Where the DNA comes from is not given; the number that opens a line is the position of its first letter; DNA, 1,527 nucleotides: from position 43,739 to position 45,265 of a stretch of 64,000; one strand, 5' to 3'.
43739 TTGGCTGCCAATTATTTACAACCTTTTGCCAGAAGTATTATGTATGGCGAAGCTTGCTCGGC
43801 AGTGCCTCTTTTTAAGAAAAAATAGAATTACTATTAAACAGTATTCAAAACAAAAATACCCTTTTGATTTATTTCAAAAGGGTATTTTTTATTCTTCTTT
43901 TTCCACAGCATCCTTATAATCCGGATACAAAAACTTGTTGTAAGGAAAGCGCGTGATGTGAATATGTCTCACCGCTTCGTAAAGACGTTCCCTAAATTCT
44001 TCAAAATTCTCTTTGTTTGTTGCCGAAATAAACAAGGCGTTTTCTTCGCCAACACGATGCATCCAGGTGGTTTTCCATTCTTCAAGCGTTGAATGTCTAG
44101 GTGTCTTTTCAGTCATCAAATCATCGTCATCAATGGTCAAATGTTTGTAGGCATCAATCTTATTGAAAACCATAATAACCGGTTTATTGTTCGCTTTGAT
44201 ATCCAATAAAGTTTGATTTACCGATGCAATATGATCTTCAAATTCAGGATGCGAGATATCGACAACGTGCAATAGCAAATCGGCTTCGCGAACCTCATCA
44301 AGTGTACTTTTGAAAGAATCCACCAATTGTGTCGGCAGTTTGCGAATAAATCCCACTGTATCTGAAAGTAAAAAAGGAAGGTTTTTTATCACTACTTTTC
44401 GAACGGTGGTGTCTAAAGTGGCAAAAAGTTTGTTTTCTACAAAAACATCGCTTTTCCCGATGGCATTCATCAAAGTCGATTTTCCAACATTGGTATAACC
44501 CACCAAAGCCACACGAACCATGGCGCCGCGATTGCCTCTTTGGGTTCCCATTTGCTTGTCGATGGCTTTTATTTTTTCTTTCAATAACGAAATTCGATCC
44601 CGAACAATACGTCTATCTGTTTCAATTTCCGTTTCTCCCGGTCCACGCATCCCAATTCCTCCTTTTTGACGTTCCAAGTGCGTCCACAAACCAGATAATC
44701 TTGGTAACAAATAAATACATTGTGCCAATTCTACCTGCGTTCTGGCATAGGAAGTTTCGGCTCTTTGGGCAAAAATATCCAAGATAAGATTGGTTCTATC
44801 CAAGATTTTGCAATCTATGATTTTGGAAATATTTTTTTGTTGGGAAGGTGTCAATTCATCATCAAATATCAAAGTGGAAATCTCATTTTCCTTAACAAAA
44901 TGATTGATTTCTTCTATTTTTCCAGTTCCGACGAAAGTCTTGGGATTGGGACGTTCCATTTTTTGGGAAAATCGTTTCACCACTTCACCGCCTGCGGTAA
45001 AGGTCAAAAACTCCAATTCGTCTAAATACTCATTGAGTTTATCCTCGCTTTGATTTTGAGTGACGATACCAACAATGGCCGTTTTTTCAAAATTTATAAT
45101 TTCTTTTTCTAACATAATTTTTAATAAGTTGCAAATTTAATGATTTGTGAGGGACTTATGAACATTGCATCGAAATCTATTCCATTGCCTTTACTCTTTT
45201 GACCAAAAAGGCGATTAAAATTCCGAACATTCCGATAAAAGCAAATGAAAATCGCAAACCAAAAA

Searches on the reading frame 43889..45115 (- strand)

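Call 15: search_protein_families(library=pfam, proteins=[window:43889-45115:-])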
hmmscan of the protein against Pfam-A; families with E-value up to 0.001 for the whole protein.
window:43889-45115:- (408 aa): 9 families
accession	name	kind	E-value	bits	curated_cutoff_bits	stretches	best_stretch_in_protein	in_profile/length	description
PF13167.11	GTP-bdg_N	-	4.3e-34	117.4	25.4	1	29-116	2-89/89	GTP-binding GTPase N-terminal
PF16360.10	GTP-bdg_M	-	7.6e-30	103.7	29.5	1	118-196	1-79/79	GTP-binding GTPase Middle Region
PF01926.29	MMR_HSR1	-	2.4e-24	86.1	21.9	1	201-319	1-113/113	50S ribosome-binding GTPase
PF02421.24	FeoB_N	-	6.8e-07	29.4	27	1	201-333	2-130/156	Ferrous iron transport protein B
PF00025.27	Arf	-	4e-05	23.6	22.3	1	198-328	13-133/174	ADP-ribosylation factor family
PF03193.22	RsgA_GTPase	-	5.1e-05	23.6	30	0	202-225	109-132/174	RsgA GTPase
PF00009.33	GTP_EFTU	-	0.00011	22.3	26.5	0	274-381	89-185/188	Elongation factor Tu GTP binding domain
PF00071.28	Ras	-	0.00017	21.7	21.6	1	202-341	2-119/162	Ras family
PF00503.26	G-alpha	-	0.00066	19.4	48.8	0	180-255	2-78/333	G-protein alpha subunit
